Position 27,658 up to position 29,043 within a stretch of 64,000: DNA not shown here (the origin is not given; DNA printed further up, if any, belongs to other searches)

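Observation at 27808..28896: Uncharacterised P-loop-like protein translationally coupled inside an arginine operon that lacks argA/argJ/argE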

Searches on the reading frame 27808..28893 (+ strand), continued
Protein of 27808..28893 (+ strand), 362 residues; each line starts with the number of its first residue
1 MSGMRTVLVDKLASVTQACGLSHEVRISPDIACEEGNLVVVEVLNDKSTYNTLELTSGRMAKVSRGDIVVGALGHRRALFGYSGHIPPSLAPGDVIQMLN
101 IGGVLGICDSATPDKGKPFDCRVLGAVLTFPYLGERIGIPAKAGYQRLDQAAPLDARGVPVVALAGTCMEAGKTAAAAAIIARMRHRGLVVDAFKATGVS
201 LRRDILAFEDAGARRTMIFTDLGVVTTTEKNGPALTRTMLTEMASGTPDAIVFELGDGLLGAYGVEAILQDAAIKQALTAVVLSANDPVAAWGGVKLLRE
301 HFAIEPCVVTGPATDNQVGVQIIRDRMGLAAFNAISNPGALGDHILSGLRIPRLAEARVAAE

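Call 29: search_protein_families(library=pfam, proteins=[P0171, P0220, P0219, P0154, P0191, P0262, P0223, P0248], max_evalue=0.001)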
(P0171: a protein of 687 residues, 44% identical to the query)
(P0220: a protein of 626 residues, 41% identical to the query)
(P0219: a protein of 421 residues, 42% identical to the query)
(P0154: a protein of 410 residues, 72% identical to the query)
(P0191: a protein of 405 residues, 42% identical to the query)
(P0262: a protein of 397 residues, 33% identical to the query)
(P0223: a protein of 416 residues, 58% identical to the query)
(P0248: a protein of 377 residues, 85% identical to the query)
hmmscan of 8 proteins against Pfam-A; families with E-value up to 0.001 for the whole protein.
P0171 (687 aa): 1 family
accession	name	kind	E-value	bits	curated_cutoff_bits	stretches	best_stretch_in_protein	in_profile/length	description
PF22698.1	Semialdhyde_dhC_1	-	4.2e-09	36.9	27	0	619-675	87-144/165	Semialdehyde dehydrogenase, dimerisation domain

P0220 (626 aa): 2 families
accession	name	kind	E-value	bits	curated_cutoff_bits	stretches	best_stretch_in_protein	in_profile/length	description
PF00696.33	AA_kinase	-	5e-33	115.2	24.9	1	363-597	2-234/234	Amino acid kinase family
PF00702.32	Hydrolase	-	0.00045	21.1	26.4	0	196-306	45-157/191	haloacid dehalogenase-like hydrolase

P0219 (421 aa): 0 families

P0154 (410 aa): 0 families

P0191 (405 aa): 0 families

P0262 (397 aa): 3 families
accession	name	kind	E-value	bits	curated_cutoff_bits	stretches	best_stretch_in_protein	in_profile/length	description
PF03205.20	MobB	-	2.7e-05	24.5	26.6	1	191-246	1-60/133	Molybdopterin guanine dinucleotide synthesis protein B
PF01656.29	CbiA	-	0.00018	21.9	25.4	1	192-226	1-35/125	CobQ/CobB/MinD/ParA nucleotide binding domain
PF07755.17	DUF1611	-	0.00026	20.9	25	1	187-225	10-48/201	Domain of unknown function (DUF1611_C) P-loop domain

P0223 (416 aa): 0 families

P0248 (377 aa): 0 families

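Call 31: find_encoding_contigs(protein=P0220, flank=10000, max_places=4)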
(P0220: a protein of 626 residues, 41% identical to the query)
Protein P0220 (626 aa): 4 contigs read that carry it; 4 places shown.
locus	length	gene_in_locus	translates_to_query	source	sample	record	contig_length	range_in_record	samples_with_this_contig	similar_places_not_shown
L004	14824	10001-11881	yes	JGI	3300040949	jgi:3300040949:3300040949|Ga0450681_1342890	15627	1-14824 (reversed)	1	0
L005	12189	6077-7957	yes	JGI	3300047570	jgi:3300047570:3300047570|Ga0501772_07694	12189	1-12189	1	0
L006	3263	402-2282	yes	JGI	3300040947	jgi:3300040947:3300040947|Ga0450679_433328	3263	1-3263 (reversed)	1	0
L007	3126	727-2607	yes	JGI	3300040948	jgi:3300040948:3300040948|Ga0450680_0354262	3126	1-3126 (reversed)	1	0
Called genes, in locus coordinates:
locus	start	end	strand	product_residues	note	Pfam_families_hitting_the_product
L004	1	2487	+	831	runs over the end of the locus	-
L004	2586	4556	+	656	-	PF17804:TSP_NTD, PF00595:PDZ, PF03572:Peptidase_S41, PF11818:DUF3340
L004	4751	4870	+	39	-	-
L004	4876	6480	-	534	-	-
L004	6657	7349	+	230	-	-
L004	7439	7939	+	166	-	-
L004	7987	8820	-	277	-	-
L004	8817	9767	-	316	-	PF00491:Arginase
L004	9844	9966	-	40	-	-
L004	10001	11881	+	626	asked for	PF00696:AA_kinase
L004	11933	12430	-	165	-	PF00578:AhpC-TSA, PF08534:Redoxin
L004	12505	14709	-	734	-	PF16656:Pur_ac_phosph_N, PF00149:Metallophos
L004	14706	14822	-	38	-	?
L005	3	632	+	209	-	?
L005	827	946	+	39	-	-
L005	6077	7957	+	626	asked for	PF00696:AA_kinase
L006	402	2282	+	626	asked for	PF00696:AA_kinase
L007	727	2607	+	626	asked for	PF00696:AA_kinase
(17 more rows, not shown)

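Call 34: search_protein_families(library=ncbifam, proteins=[L004:9860-11878:+], max_evalue=0.001)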
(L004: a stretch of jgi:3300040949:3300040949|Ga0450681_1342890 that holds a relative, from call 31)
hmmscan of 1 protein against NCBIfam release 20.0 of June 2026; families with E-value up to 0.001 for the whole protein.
L004:9860-11878:+ (673 aa): 11 families
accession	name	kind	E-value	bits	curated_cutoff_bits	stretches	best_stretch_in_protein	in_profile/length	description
TIGR00761.1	argB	equivalog_domain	8.4e-37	126.9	151.3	1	411-642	2-231/231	acetylglutamate kinase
NF003641.0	PRK05279.1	equivalog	4.2e-30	105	344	2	547-666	170-290/441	amino-acid N-acetyltransferase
TIGR01890.1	N-Ac-Glu-synth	equivalog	4.3e-27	95.1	202.85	1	396-665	5-277/429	amino-acid N-acetyltransferase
NF003387.0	PRK04531.1-2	equivalog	2.2e-22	79.2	426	1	407-665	35-286/441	acetylglutamate kinase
NF010659.0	PRK14058.1-1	equivalog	4.8e-18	65.2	223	1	423-649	11-253/267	[LysW]-aminoadipate kinase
NF003386.0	PRK04531.1-1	equivalog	3.1e-14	52.8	417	1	409-665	42-291/442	acetylglutamate kinase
NF010662.0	PRK14058.1-4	equivalog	2.2e-13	50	194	1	411-649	2-248/264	[LysW]-aminoadipate/[LysW]-glutamate kinase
NF010661.0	PRK14058.1-3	equivalog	4.2e-13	49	251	1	429-660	18-267/283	acetylglutamate/acetylaminoadipate kinase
NF010660.0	PRK14058.1-2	equivalog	3.1e-08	33.7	241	1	425-649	13-245/249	[LysW]-aminoadipate/[LysW]-glutamate kinase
TIGR01027.1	proB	equivalog_domain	1e-06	28.2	186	1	567-666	146-252/363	glutamate 5-kinase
NF040647.1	IPPK_Arch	equivalog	1.4e-06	27.8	120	0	565-664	153-258/259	isopentenyl phosphate kinase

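Call 36: find_encoding_contigs(protein=P0247, flank=8000, max_places=2)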
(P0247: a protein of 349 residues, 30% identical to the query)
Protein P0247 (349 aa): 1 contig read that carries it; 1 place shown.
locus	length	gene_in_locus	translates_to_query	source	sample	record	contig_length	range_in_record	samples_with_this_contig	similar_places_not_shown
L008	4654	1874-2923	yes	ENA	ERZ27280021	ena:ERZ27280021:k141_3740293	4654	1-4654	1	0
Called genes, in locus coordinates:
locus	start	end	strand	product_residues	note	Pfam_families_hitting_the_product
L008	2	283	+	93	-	?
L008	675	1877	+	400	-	PF00764:Arginosuc_synth, PF06508:QueC (weak), PF20979:Arginosuc_syn_C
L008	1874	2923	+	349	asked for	-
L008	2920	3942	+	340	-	PF02729:OTCace_N, PF00185:OTCace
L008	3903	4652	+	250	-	?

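Call 37: find_encoding_contigs(protein=P0268, flank=8000, max_places=2)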
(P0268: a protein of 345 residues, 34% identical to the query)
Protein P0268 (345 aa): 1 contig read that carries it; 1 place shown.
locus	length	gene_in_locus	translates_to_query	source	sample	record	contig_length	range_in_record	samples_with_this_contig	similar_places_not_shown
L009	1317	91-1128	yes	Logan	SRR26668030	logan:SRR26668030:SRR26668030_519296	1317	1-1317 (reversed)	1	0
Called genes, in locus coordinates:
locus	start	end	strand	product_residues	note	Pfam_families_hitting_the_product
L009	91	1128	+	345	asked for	-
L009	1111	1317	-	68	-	?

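Call 38: find_encoding_contigs(protein=P0174, flank=8000, max_places=2)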
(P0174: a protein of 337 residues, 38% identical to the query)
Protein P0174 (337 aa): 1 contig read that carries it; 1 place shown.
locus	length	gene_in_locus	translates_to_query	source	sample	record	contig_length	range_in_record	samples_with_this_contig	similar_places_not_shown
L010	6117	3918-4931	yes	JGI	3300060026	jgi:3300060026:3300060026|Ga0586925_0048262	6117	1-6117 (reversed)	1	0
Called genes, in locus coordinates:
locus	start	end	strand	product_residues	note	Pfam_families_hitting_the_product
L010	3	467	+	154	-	?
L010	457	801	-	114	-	-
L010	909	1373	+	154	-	PF01316:Arg_repressor, PF02863:Arg_repressor_C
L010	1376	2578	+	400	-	PF00764:Arginosuc_synth, PF20979:Arginosuc_syn_C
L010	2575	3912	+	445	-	PF00206:Lyase_1, PF14698:ASL_C2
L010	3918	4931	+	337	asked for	-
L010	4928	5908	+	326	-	PF01118:Semialdhyde_dh, PF22698:Semialdhyde_dhC_1, PF02774:Semialdhyde_dhC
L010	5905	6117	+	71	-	?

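Call 41: find_related_loci(query=A2, collection=genome_contigs, flank=10000)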
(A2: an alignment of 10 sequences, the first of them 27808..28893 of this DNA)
Query A2 (362 aa) in genome_contigs; peptide patterns used: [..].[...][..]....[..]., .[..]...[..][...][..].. (x = any residue, [..] = any of these).
599 stretches matched a pattern (row limit reached: there are more); 595 encode a relative of the query (tblastn E <= 1e-3); the best 80 are kept; 80 distinct loci.
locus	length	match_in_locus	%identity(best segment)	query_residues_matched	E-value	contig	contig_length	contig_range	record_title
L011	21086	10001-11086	82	1-362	0e+0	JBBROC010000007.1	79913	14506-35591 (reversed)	MAG: Steroidobacterales bacterium isolate La1_metabat2.235 LA1C_B2.235_k141_2966521L_79913_cov_17.9787, whole genome sho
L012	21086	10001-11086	82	1-362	0e+0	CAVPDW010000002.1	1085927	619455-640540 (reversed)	MAG: uncultured Gammaproteobacteria bacterium isolate MFD00008.bin.1.30 genome assembly, contig: contig_14314, whole gen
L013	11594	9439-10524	81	1-362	0e+0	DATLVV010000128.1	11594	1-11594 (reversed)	MAG TPA_asm: Steroidobacteraceae bacterium isolate SMAG_U13201 k141_136338, whole genome shotgun sequence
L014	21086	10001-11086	81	1-362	0e+0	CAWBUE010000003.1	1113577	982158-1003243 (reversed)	MAG: uncultured Gammaproteobacteria bacterium isolate MFD04580.bin.1.79 genome assembly, contig: contig_26023, whole gen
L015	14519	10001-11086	79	1-362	0e+0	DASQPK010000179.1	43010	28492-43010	MAG TPA_asm: Steroidobacteraceae bacterium isolate SMAG_U10828 k141_1873802, whole genome shotgun sequence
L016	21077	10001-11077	82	1-359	0e+0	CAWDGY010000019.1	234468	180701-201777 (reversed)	MAG: uncultured Gammaproteobacteria bacterium isolate MFD05705.bin.2.153 genome assembly, contig: contig_79864, whole ge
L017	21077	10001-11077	82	1-359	0e+0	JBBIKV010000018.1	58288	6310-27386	MAG: Nevskiaceae bacterium isolate CYS170214_bin_194 NODE_479_length_58288_cov_5.978723, whole genome shotgun sequence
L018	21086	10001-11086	80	1-362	0e+0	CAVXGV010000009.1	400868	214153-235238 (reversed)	MAG: uncultured Gammaproteobacteria bacterium isolate MFD05513.bin.3.257 genome assembly, contig: contig_28192, whole ge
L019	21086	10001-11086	83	1-362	0e+0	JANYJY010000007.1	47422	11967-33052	MAG: Gammaproteobacteria bacterium isolate GL140_4_metabinner_73_sub GL140_4_k141_2183177, whole genome shotgun sequence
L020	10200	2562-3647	80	1-362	0e+0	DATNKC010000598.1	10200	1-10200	MAG TPA_asm: Steroidobacteraceae bacterium isolate SMAG_U11415 k141_655157, whole genome shotgun sequence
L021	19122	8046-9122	82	1-359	0e+0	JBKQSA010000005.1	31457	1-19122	MAG: Steroidobacteraceae bacterium isolate MGr3G3H3I__bin_42 MGr3G3H3I_000000003599, whole genome shotgun sequence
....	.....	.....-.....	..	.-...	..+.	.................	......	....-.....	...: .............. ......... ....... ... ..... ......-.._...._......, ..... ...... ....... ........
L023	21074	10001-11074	80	1-358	0e+0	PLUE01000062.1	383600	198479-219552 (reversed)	MAG: Gammaproteobacteria bacterium isolate bog_1223 73.20120700_S1D.105_contig_8227, whole genome shotgun sequence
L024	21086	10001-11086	85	1-362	0e+0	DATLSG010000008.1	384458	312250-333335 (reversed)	MAG TPA_asm: Steroidobacteraceae bacterium isolate SMAG_U13924 k141_631922, whole genome shotgun sequence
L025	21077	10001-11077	81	1-359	0e+0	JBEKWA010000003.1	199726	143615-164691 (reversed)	MAG: Steroidobacteraceae bacterium isolate SPRUCE 617 SPRUCE_617_3, whole genome shotgun sequence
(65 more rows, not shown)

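Call 54: find_homologous_proteins(query=L004:9860-11878:+)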
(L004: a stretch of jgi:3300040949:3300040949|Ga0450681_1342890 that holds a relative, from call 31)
Query L004:9860-11878:+ (673 aa): 26 proteins with E <= 0.001 among 8000 candidates.
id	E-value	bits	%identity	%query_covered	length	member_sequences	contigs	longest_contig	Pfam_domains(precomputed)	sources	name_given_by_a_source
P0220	0.0e+0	1354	100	93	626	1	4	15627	PF00696.34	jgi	jgi:acetylglutamate kinase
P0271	6.0e-99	351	53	50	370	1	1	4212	-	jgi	jgi:hypothetical protein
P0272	2.7e-61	226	42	47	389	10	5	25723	-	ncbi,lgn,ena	-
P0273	1.4e-54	204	41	50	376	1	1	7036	-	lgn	-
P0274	3.4e-52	196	40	53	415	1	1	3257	-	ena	-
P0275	2.1e-51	193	39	51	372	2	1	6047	-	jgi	jgi:hypothetical protein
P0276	7.3e-51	192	39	52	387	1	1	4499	-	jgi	jgi:hypothetical protein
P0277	1.2e-50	191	39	51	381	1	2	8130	-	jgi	-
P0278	2.0e-49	187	40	46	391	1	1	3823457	-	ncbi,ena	-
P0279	2.4e-48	183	42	47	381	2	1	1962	-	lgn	-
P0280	3.2e-48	183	39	50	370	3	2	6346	-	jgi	jgi:hypothetical protein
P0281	7.9e-48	182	38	49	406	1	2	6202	-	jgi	jgi:hypothetical protein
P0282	1.3e-47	181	39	50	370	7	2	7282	-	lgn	-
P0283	2.8e-47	180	38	50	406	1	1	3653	-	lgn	-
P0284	6.6e-46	175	39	52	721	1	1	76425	PF22698.2,PF01118.31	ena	-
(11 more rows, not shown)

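Call 55: find_encoding_contigs(protein=P0284, flank=10000, max_places=2)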
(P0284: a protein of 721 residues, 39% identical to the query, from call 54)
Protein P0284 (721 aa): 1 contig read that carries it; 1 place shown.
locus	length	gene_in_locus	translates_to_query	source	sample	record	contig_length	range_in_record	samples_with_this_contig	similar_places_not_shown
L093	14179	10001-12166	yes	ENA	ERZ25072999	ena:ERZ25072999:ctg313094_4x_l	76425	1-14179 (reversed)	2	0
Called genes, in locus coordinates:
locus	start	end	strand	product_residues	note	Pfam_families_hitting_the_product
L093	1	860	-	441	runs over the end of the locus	PF01593:Amino_oxidase, PF13450:NAD_binding_8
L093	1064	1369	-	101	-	-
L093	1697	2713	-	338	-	PF01351:RNase_HII (faint)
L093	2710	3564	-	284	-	PF01790:LGT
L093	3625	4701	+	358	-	PF13489:Methyltransf_23, PF08241:Methyltransf_11, PF08242:Methyltransf_12, PF13649:Methyltransf_25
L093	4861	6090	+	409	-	PF01075:Glyco_transf_9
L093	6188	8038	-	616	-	PF02310:B12-binding (weak), PF04055:Radical_SAM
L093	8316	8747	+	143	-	PF01316:Arg_repressor, PF02863:Arg_repressor_C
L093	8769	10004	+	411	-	PF00764:Arginosuc_synth, PF20979:Arginosuc_syn_C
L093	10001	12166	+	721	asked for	PF01118:Semialdhyde_dh, PF22698:Semialdhyde_dhC_1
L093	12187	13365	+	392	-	PF00202:Aminotran_3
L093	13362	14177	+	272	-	?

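Call 56: find_encoding_contigs(protein=P0278, flank=10000, max_places=2)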
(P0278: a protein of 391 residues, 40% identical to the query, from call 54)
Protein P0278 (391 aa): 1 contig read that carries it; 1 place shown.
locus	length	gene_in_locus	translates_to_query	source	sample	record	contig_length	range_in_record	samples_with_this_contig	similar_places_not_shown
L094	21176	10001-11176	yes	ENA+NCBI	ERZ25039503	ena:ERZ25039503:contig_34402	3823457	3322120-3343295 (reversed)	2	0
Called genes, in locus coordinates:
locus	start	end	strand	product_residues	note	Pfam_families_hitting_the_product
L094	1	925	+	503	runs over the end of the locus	PF00282:Pyridoxal_deC, PF01212:Beta_elim_lyase (weak)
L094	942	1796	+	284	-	PF02567:PhzC-PhzF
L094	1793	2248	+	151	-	PF00583:Acetyltransf_1, PF13673:Acetyltransf_10, PF13508:Acetyltransf_7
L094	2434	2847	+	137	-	-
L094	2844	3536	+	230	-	PF00702:Hydrolase, PF12710:HAD (weak), PF13419:HAD_2, PF13242:Hydrolase_like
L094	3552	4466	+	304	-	PF00491:Arginase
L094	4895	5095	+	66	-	PF12867:DinB_2 (weak)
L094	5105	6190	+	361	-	PF00126:HTH_1, PF03466:LysR_substrate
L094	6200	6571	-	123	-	PF04342:DMT_6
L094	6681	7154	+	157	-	-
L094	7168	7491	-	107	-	PF13490:zf-HC2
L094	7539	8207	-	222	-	PF07638:Sigma70_ECF (faint), PF04542:Sigma70_r2, PF08281:Sigma70_r4_2, PF04545:Sigma70_r4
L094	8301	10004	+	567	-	PF01316:Arg_repressor, PF02863:Arg_repressor_C, PF00764:Arginosuc_synth, PF20979:Arginosuc_syn_C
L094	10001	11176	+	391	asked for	-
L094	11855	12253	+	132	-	PF02774:Semialdhyde_dhC (weak), PF22698:Semialdhyde_dhC_1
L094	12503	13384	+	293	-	PF00202:Aminotran_3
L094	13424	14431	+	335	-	PF02729:OTCace_N, PF00185:OTCace (weak)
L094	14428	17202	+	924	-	-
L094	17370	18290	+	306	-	-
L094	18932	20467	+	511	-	PF02738:MoCoBD_1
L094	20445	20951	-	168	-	PF05991:NYN_YacP (weak)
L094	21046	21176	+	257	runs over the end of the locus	PF01734:Patatin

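Call 57: list_cluster_members(proteins=[P0129, P0135, P0147, P0160, P0174, P0186, P0203, P0227, P0247, P0268])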
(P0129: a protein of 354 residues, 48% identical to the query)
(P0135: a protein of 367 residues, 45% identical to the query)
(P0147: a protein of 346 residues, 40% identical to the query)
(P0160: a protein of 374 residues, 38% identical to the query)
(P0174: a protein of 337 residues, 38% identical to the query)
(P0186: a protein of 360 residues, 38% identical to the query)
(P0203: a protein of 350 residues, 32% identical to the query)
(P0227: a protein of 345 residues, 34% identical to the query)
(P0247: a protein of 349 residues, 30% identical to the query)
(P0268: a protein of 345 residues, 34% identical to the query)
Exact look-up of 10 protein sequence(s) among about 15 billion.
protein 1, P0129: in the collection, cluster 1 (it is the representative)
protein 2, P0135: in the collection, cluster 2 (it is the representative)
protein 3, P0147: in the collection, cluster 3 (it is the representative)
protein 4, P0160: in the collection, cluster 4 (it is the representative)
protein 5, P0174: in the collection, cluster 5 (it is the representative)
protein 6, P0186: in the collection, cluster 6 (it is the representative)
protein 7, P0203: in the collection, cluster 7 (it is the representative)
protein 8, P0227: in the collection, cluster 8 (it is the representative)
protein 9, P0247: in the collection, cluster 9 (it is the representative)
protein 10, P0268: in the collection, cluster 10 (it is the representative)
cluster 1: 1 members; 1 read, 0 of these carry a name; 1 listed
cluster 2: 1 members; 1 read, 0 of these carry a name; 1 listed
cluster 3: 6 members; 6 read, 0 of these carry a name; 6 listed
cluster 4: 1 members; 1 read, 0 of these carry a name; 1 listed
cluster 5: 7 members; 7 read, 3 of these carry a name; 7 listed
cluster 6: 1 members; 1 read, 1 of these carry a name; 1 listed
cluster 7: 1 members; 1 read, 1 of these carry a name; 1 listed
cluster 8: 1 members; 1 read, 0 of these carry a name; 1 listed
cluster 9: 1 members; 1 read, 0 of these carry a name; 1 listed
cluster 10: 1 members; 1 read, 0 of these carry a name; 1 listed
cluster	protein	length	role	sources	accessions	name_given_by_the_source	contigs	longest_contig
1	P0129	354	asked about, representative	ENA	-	-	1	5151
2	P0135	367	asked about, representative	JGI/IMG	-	-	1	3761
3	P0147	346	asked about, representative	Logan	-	-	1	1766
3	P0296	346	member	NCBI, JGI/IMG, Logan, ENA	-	-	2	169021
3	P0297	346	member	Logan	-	-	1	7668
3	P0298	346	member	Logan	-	-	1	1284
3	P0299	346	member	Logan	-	-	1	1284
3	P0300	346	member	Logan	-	-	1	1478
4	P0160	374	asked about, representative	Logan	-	-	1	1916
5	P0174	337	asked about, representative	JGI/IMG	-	hypothetical protein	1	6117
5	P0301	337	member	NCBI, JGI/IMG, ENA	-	hypothetical protein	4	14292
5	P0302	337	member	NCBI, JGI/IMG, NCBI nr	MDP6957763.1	MAG: hypothetical protein QF645_03025 [Planctomycetota bacterium] | hypothetical protein | hypothetical protein [Planctomycetota bacterium]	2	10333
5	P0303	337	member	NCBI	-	-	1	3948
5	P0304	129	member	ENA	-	-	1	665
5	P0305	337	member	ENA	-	-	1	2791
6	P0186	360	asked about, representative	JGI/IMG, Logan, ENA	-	hypothetical protein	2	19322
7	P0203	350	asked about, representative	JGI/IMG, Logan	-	hypothetical protein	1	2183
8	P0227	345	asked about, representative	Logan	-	-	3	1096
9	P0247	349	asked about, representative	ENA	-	-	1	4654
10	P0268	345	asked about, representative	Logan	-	-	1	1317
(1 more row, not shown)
